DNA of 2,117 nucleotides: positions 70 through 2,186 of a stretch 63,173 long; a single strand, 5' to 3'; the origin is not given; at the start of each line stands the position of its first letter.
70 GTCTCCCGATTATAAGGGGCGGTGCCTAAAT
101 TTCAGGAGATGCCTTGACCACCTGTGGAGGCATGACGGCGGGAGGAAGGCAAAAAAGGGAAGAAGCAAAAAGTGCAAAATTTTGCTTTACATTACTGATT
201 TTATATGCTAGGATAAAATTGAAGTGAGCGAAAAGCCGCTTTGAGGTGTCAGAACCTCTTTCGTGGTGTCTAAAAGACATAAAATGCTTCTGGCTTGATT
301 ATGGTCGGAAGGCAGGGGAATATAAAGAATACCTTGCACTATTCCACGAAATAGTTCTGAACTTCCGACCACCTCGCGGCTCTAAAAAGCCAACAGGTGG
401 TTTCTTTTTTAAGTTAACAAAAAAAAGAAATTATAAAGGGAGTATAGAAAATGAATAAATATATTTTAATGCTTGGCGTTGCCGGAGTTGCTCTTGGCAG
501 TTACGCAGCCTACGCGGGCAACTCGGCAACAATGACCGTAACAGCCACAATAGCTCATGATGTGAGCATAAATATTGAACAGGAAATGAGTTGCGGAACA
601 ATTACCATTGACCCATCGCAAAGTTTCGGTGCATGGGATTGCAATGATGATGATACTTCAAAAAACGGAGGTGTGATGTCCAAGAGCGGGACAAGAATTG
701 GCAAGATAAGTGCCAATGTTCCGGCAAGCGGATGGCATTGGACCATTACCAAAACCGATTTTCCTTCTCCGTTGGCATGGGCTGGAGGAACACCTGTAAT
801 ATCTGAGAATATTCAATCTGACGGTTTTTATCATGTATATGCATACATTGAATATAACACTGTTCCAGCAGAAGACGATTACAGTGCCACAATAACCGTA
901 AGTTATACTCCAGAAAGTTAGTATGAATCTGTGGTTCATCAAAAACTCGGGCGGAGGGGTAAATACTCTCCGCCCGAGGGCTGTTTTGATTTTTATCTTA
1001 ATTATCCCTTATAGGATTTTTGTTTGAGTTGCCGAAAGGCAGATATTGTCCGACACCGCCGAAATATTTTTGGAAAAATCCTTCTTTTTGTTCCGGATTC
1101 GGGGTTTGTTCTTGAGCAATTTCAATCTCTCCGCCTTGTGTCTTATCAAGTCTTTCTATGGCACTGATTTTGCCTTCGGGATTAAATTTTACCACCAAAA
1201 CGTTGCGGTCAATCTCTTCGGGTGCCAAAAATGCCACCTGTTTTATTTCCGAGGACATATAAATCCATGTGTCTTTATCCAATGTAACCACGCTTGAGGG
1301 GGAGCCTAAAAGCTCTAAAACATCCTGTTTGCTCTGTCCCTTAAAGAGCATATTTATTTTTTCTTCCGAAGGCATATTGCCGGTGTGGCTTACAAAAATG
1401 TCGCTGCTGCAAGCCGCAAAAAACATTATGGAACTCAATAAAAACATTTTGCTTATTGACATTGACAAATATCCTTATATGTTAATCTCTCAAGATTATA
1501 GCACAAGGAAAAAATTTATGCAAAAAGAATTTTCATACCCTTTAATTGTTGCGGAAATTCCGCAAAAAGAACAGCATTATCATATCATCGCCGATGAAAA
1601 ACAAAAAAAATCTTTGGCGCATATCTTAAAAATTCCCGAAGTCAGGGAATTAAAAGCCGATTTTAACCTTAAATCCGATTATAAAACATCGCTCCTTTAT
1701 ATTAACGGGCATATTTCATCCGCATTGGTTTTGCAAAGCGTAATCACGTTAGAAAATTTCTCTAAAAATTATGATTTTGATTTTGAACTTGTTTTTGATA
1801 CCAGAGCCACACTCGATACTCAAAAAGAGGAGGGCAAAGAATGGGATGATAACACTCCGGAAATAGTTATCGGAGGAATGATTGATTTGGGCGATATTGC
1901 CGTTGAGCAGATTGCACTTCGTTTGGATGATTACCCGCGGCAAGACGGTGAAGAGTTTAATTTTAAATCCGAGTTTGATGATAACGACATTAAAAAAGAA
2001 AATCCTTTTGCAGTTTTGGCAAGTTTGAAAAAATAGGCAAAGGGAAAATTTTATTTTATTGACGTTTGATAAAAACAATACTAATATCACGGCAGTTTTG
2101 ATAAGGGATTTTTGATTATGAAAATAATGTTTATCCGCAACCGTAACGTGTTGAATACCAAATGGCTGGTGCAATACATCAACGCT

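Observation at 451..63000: Ten dispersed paralogs of a small secreted protein with a near-invariant donor-strand-like N-terminus and a variable body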

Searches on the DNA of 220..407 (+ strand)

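Call 53: build_rna_model(alignment_id=A6, structure=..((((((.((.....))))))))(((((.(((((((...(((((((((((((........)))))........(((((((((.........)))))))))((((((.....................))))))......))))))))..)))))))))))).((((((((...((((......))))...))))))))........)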
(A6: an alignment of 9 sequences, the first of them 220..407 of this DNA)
Model R1 built from alignment A6 (9 sequences, 207 columns); structure: as given.
model positions 192; base pairs 60; branch points 4; effective number of sequences 1.37; information 0.59 bits per position. Calibrated on 0.2 Mb of random sequence (short: E-values are rough).
structure used (alignment columns):
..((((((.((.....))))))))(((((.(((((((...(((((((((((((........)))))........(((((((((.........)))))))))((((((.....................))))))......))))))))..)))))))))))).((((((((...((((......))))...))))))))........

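Call 56: search_with_rna_model(model_id=R1, sources=[window, L001, L002, L003, L004, L005, L006, L007, L008, L009, L010, L011, L012, L013, L014], max_evalue=0.01)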
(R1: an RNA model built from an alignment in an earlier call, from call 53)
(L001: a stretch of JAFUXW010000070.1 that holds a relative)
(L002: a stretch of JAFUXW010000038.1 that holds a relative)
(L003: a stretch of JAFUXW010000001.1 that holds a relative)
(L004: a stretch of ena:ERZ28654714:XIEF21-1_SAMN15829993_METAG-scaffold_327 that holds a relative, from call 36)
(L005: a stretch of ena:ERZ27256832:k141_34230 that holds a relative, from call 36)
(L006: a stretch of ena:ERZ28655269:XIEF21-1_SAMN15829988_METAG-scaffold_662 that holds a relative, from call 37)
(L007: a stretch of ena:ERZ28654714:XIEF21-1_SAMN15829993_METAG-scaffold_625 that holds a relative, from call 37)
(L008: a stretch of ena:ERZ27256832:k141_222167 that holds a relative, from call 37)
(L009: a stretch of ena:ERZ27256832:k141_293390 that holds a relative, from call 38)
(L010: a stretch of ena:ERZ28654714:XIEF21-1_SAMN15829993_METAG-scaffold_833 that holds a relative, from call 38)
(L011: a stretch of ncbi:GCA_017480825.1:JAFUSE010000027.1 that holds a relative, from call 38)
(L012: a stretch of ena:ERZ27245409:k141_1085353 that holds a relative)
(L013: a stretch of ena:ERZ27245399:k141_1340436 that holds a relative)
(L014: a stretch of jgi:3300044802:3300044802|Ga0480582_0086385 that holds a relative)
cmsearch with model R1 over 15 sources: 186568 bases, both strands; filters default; matches with E-value up to 0.01: 32.
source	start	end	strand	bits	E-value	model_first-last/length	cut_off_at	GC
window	220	409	+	199.8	6.4e-55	1-192/192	no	0.44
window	42934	43126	-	197.7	2.6e-54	1-192/192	no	0.45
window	33220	33410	-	197.2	3.4e-54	1-192/192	no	0.43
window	15024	15211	+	189.3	6.1e-52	1-192/192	no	0.48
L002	93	289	+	186.9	2.9e-51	1-192/192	no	0.39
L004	8466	8664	-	184.3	1.6e-50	1-192/192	no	0.4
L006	9144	9343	-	176.9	2e-48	1-192/192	no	0.44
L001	107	306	+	176.9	2.1e-48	1-192/192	no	0.42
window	18165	18364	+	176.2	3.2e-48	1-192/192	no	0.42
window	26870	27067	+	174.6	9.2e-48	1-192/192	no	0.4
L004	9784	9973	+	173.2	2.3e-47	1-192/192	no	0.42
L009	9775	9972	+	172.6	3.3e-47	1-192/192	no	0.42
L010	1371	1568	+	172.6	3.3e-47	1-192/192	no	0.42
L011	9775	9972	+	172.6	3.3e-47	1-192/192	no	0.42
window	38149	38346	-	171.7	6.2e-47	1-192/192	no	0.42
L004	15333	15522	-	171.6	6.6e-47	1-192/192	no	0.42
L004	16153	16341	+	167.6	9e-46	1-192/192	no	0.42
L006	9780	9972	+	165.1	4.7e-45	1-192/192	no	0.39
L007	511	703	+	165.1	4.7e-45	1-192/192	no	0.39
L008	339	531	+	165.1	4.7e-45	1-192/192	no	0.39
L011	5502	5693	+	156.2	1.5e-42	1-192/192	no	0.41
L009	5502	5693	+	153.8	7.5e-42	1-192/192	no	0.41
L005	269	458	+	153.6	8.5e-42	1-192/192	no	0.41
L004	455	648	+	153.2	1.1e-41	1-192/192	no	0.47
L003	1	126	+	79.5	9.6e-21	63-192/192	5'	0.4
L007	1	74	-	50.5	1.7e-12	1-72/192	3'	0.39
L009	4755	4954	-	19.2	0.0014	1-192/192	no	0.45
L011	4754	4953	-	19.2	0.0014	1-192/192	no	0.45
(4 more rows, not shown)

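Call 63: search_with_rna_model(model_id=R1, sources=[window, L001, L002, L003, L004, L005, L006, L009, L015, L016, L017, L018, L019, L021, L022], max_evalue=0.00001, make_alignment=true)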
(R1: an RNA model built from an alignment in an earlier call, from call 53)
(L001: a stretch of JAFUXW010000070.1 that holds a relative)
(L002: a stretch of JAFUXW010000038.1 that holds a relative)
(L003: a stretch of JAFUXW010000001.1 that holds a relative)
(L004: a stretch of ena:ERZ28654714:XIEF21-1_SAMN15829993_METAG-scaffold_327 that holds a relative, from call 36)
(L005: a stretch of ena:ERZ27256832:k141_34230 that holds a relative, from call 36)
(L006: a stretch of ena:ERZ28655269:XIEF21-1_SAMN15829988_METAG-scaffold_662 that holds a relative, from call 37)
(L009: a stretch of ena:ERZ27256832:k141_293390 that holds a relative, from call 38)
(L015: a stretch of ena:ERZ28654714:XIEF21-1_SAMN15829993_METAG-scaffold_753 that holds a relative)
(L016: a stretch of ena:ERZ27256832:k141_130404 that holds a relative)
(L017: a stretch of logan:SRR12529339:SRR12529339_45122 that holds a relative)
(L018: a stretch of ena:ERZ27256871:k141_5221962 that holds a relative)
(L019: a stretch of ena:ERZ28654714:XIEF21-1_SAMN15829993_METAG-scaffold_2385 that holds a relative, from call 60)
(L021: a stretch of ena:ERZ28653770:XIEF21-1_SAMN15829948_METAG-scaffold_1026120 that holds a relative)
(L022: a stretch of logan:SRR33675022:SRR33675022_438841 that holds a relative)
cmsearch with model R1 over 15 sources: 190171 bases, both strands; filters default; matches with E-value up to 0.00001: 30.
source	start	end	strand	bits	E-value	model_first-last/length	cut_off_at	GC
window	220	409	+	199.8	6.5e-55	1-192/192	no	0.44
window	42934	43126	-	197.7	2.6e-54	1-192/192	no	0.45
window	33220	33410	-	197.2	3.4e-54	1-192/192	no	0.43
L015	569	762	-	192.7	6.6e-53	1-192/192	no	0.46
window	15024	15211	+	189.3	6.2e-52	1-192/192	no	0.48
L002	93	289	+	186.9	3e-51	1-192/192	no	0.39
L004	8466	8664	-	184.3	1.6e-50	1-192/192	no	0.4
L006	9144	9343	-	176.9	2.1e-48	1-192/192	no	0.44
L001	107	306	+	176.9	2.1e-48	1-192/192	no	0.42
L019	9774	9973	+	176.9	2.1e-48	1-192/192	no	0.42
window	18165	18364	+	176.2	3.2e-48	1-192/192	no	0.42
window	26870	27067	+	174.6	9.3e-48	1-192/192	no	0.4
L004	9784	9973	+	173.2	2.4e-47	1-192/192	no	0.42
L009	9775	9972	+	172.6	3.4e-47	1-192/192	no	0.42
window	38149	38346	-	171.7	6.3e-47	1-192/192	no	0.42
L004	15333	15522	-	171.6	6.7e-47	1-192/192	no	0.42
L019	7287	7484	-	168.8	4.2e-46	1-192/192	no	0.4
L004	16153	16341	+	167.6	9.2e-46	1-192/192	no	0.42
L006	9780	9972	+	165.1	4.8e-45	1-192/192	no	0.39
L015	11088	11279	-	160.2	1.2e-43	1-192/192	no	0.4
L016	2813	3004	-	160.2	1.2e-43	1-192/192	no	0.4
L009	5502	5693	+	153.8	7.7e-42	1-192/192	no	0.41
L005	269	458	+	153.6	8.7e-42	1-192/192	no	0.41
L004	455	648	+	153.2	1.1e-41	1-192/192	no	0.47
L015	4540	4728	-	147.6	4.5e-40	1-192/192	no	0.38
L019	8719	8910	+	140.3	5.1e-38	1-192/192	no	0.39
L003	1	126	+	79.5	9.8e-21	63-192/192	5'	0.4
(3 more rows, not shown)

Alignment A7: 30 matches aligned to the model, 210 columns, each read 5' to 3' on its own strand. Consensus structure (alignment columns), stored with it:
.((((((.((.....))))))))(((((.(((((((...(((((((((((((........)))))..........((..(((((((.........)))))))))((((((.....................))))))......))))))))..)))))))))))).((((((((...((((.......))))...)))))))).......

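Call 75: search_with_rna_model(model_id=R1, sources=[L023, L024, L018, L022, L012], max_evalue=1)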
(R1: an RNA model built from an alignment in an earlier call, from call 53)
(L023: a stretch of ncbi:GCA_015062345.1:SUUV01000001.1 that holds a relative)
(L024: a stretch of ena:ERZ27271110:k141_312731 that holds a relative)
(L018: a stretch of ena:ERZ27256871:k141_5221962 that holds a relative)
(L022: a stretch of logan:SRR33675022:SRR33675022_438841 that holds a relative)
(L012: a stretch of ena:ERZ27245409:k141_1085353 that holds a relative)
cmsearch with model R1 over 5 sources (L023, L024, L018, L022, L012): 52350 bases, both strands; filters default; matches with E-value up to 1: 0.
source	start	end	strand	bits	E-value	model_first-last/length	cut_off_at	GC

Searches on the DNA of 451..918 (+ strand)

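Call 85: search_rna_families(sources=[L004, L015, L019], threshold=evalue, max_evalue=10)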
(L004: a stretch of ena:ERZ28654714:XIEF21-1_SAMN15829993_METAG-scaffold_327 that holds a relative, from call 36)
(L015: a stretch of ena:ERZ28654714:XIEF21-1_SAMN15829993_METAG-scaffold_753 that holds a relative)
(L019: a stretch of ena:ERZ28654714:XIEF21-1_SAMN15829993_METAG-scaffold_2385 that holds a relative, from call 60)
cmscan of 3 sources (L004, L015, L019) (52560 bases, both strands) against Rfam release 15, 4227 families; matches with E-value up to 10: 16.
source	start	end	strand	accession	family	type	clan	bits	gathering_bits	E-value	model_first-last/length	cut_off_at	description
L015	15371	15444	+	RF00005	tRNA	Gene; tRNA;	CL00001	69.8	29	2.9e-13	1-71/71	no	tRNA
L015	865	947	-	RF00005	tRNA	Gene; tRNA;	CL00001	54.6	29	4.3e-09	1-71/71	no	tRNA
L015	15375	15441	-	RF04354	Plastid-ycf2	Cis-reg;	-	28.7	65.7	0.065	1-75/75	no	Plastid-ycf2 5UTR RNA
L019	6601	6687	-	RF00121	MicC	Gene; sRNA;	-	28.7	90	3.2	1-123/123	no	MicC RNA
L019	7512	7621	+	RF01859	Phe_leader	Cis-reg; leader;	-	28.1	55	1.3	1-125/125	no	Phenylalanine leader peptide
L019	6593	6658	-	RF02621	BSnc120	Gene; sRNA;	-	27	114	0.047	1-88/88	no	Brucella sRNA 120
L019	6552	6651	+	RF00121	MicC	Gene; sRNA;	-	26.9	90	7.6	1-123/123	no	MicC RNA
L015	15370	15484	+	RF02435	SpF41_sRNA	Gene; sRNA;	-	26.2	52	6.2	1-105/105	no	Streptococcus sRNA SpF41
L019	9604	9659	-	RF03668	mir-1788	Gene; miRNA;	-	26.2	57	0.16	1-77/77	no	mir-1788 microRNA precursor family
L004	2723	2791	+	RF00109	Vimentin3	Cis-reg;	-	25.6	36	5.2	1-67/67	no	Vimentin 3' UTR protein-binding region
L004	2309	2397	+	RF01286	snoR26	Gene; snRNA; snoRNA; CD-box;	-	24.9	47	3.2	1-94/94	no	Small nucleolar RNA snoR26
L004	1345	1379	+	RF01346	CRISPR-DR36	Gene; CRISPR;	-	23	38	0.91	1-36/36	no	CRISPR RNA direct repeat element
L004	15919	15973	-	RF02843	RefA5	Gene; antisense;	-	22.8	91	3.3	1-68/68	no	Enterococcus sRNA A5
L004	6205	6264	-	RF00016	SNORD14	Gene; snRNA; snoRNA; CD-box;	-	22.2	64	5.4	1-111/111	no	Small nucleolar RNA SNORD14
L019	11088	11206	+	RF00506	Thr_leader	Cis-reg; leader;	-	21.9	55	8.9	1-118/118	no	Threonine operon leader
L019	3929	4005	-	RF02424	Bp2_287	Gene; sRNA;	-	18.3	70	6.9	1-174/174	no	Burkholderia sRNA Bp2_Cand287_SIPHT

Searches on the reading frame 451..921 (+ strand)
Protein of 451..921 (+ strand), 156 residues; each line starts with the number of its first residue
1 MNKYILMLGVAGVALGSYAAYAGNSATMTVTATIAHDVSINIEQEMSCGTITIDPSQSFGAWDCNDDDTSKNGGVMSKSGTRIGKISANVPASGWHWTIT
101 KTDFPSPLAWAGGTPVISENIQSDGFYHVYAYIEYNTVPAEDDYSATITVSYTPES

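Call 3: search_protein_families(library=pfam, proteins=[window:451-921:+], max_evalue=10)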
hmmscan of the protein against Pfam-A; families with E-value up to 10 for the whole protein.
window:451-921:+ (156 aa): 2 families
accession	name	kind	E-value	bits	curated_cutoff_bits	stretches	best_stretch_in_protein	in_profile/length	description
PF02707.21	MOSP_N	-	0.14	12.4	25.1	1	37-153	40-155/196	Major Outer Sheath Protein N-terminal region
PF03232.19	COQ7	-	0.21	11.7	23.5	1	8-37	70-99/169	Ubiquinone biosynthesis protein COQ7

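Call 4: search_protein_families(library=ncbifam, proteins=[window:451-921:+], max_evalue=10)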
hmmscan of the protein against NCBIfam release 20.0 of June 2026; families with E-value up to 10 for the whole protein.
window:451-921:+ (156 aa): 0 families

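Call 8: search_solved_structures(query=A1, max_evalue=10, show_alignments=2)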
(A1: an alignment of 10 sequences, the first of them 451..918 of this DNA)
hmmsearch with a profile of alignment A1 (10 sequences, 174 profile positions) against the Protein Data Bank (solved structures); distinct sequences matched with E-value up to 10: 0.

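Call 9: find_homologous_proteins(query=A1, max_evalue=0.001)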
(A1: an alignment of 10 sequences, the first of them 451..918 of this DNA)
Query A1 (10 sequences) (156 aa, profile of the alignment): 283 proteins with E <= 0.001 among 8000 candidates; the best 120 are listed.
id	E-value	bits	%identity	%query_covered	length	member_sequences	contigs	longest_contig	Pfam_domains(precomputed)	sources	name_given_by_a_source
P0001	8.6e-79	282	54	58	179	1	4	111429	-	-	-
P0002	5.5e-78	279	52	58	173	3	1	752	-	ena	-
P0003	2.8e-77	277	37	99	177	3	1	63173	-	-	-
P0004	2.7e-75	270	41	83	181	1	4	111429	-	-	-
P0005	1.2e-74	268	55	58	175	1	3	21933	-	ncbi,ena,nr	ncbi:MAG: hypothetical protein IJ689_02935 [Alphaproteobacteria bacterium]|nr:hypothetical protein [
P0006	1.3e-74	268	58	58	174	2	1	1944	-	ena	-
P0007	2.1e-74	268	55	58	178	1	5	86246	-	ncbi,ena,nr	ncbi:MAG: hypothetical protein IJ689_01285 [Alphaproteobacteria bacterium]|nr:hypothetical protein [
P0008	2.9e-74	267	56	58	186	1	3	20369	-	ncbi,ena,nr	ncbi:MAG: hypothetical protein IJ689_07125 [Alphaproteobacteria bacterium]|nr:hypothetical protein [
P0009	5.5e-73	263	55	58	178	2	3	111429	-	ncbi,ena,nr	ncbi:MAG: hypothetical protein IJ529_02870 [Alphaproteobacteria bacterium]|nr:hypothetical protein [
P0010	3.1e-72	261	70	40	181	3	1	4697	-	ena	-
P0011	3.6e-72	260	36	99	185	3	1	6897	-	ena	-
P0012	5.5e-72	260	56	58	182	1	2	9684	-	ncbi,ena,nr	ncbi:MAG: hypothetical protein IJ529_03005 [Alphaproteobacteria bacterium]|nr:hypothetical protein [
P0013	1.2e-71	259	54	58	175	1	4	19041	-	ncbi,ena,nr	ncbi:MAG: hypothetical protein IJ689_01690 [Alphaproteobacteria bacterium]|nr:hypothetical protein [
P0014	3.4e-71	257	54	58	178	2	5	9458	-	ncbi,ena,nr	ncbi:MAG: hypothetical protein IJ689_07250 [Alphaproteobacteria bacterium]|nr:hypothetical protein [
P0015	5.9e-71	256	54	58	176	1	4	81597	-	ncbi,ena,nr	ncbi:MAG: hypothetical protein IJ689_01495 [Alphaproteobacteria bacterium]|nr:hypothetical protein [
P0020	7.5e-70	253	56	58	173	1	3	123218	-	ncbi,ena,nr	ncbi:MAG: hypothetical protein IJ689_04365 [Alphaproteobacteria bacterium]|nr:hypothetical protein [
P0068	3.4e-63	231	55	58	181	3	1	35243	-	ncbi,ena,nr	ncbi:MAG: hypothetical protein IJ677_02540 [Alphaproteobacteria bacterium]|nr:hypothetical protein [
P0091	1.4e-58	216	57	58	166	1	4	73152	-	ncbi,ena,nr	ncbi:MAG: hypothetical protein IJ529_02780 [Alphaproteobacteria bacterium]|nr:hypothetical protein [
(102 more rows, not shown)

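Call 36: find_encoding_contigs(protein=P0020, flank=10000, max_places=4)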
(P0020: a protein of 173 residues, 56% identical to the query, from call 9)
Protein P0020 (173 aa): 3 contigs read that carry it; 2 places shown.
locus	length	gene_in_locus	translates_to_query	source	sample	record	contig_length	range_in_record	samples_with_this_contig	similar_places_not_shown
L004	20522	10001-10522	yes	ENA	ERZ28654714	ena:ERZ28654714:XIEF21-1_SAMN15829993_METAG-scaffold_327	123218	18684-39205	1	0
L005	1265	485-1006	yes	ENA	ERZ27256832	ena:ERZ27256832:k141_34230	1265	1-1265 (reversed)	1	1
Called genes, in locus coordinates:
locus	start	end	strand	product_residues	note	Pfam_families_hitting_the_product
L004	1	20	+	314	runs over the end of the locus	PF01555:N6_N4_Mtase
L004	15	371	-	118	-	-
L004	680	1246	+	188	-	-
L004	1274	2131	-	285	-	-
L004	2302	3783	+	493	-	-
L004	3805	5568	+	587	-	PF00664:ABC_membrane, PF00005:ABC_tran, PF02463:SMC_N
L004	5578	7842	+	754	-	PF01136:Peptidase_U32, PF12392:DUF3656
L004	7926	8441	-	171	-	-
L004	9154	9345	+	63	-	-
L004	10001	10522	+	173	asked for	-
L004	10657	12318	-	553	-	-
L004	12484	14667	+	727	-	-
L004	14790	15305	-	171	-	-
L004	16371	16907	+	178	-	-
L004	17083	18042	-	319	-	PF02606:LpxK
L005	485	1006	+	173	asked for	-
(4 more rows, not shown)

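Call 37: find_encoding_contigs(protein=P0007, flank=10000, max_places=3)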
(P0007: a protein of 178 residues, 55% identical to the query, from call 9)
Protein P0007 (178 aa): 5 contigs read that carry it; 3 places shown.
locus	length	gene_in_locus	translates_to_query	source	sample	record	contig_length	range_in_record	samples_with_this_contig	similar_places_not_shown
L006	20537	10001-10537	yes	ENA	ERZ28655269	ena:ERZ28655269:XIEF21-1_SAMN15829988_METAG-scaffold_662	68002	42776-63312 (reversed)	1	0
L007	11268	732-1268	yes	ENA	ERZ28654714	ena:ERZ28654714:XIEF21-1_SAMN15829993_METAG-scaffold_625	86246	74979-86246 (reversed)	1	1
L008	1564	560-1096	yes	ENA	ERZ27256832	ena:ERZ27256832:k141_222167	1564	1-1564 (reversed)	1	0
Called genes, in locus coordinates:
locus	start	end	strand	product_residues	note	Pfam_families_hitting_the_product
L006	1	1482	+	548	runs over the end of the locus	PF13231:PMT_2 (weak)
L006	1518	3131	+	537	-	-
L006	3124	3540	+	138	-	PF04138:GtrA_DPMS_TM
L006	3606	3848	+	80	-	PF01257:2Fe-2S_thioredx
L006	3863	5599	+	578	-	PF12838:Fer4_7 (weak), PF13187:Fer4_9 (weak), PF13237:Fer4_10, PF14697:Fer4_21 (weak), PF00037:Fer4 (weak), PF02906:Fe_hyd_lg_C, PF04060:FeS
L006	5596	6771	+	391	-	PF07228:SpoIIE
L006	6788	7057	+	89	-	-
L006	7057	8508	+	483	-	PF12838:Fer4_7 (weak), PF25160:LdpA_Fe-S-bd (weak), PF00037:Fer4, PF12797:Fer4_2 (weak), PF12837:Fer4_6 (weak), PF25160:LdpA_Fe-S-bd, PF12838:Fer4_7, PF02906:Fe_hyd_lg_C, +4 more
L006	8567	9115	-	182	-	-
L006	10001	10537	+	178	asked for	-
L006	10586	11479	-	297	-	PF00483:NTP_transferase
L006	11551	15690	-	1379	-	PF05170:AsmA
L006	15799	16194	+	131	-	PF00383:dCMP_cyt_deam_1, PF08211:dCMP_cyt_deam_2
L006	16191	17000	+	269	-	PF01048:PNP_UDP_1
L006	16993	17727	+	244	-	PF01791:DeoC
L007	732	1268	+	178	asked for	-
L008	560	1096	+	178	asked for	-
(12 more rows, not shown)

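Call 38: find_encoding_contigs(protein=P0091, flank=10000, max_places=3)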
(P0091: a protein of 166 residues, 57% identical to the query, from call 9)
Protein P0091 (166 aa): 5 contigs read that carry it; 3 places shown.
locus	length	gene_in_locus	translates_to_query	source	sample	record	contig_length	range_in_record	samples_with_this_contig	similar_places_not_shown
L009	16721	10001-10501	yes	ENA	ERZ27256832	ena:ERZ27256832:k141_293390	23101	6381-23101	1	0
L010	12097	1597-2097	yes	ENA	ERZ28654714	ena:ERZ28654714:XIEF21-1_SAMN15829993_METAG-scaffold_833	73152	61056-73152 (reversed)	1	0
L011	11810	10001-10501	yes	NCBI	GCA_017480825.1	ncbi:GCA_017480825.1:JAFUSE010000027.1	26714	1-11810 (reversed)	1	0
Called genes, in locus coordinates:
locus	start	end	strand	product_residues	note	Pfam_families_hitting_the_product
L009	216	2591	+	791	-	PF22548:AEP-TOTE, PF04851:ResIII, PF00270:DEAD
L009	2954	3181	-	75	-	PF12599:DUF3768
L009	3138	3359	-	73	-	-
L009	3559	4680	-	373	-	PF14281:PDDEXK_4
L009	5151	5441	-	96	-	-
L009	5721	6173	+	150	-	-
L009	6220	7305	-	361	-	PF01168:Ala_racemase_N, PF00842:Ala_racemase_C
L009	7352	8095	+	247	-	PF01026:TatD_DNase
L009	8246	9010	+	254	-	PF23023:Anti-Pycsar_Apyc1, PF00753:Lactamase_B, PF12706:Lactamase_B_2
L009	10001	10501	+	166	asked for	-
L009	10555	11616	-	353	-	-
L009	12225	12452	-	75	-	PF12599:DUF3768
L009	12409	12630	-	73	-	-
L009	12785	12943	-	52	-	-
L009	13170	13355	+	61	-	-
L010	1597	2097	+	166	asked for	-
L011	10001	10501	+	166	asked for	-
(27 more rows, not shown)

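Call 60: find_encoding_contigs(protein=P0068, flank=10000, max_places=2)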
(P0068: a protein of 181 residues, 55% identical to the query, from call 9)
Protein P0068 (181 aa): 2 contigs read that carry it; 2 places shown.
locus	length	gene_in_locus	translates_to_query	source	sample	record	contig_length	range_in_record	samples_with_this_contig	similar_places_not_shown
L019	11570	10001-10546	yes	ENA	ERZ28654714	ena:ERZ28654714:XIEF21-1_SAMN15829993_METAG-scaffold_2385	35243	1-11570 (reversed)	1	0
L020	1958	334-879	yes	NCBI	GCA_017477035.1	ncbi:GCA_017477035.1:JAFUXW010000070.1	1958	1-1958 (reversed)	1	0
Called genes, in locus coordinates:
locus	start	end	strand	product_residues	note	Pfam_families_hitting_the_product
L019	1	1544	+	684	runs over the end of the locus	PF03477:ATP-cone, PF13597:NRDD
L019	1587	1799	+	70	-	PF13597:NRDD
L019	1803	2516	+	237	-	PF13353:Fer4_12, PF04055:Radical_SAM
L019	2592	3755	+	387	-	-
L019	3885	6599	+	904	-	-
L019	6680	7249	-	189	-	-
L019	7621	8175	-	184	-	-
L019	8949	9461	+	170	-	-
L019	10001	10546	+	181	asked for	-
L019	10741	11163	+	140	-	-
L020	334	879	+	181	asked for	-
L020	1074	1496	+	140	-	-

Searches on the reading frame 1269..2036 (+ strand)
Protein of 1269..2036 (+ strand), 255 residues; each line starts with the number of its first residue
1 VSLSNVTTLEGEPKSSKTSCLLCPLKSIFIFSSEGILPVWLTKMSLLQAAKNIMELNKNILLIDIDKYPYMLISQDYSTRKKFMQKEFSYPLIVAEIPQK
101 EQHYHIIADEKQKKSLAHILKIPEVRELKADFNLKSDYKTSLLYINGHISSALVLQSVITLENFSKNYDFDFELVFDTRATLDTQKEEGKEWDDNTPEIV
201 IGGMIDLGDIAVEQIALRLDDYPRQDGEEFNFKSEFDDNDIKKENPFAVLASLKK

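Call 15: search_protein_families(library=pfam, proteins=[window:1269-2036:+], max_evalue=0.00001)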
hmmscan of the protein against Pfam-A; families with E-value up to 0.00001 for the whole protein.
window:1269-2036:+ (255 aa): 1 family
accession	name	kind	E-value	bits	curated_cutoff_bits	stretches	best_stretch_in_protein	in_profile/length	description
PF02620.22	YceD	-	2.8e-12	47.2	33.2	1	146-254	2-119/119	Large ribosomal RNA subunit accumulation protein YceD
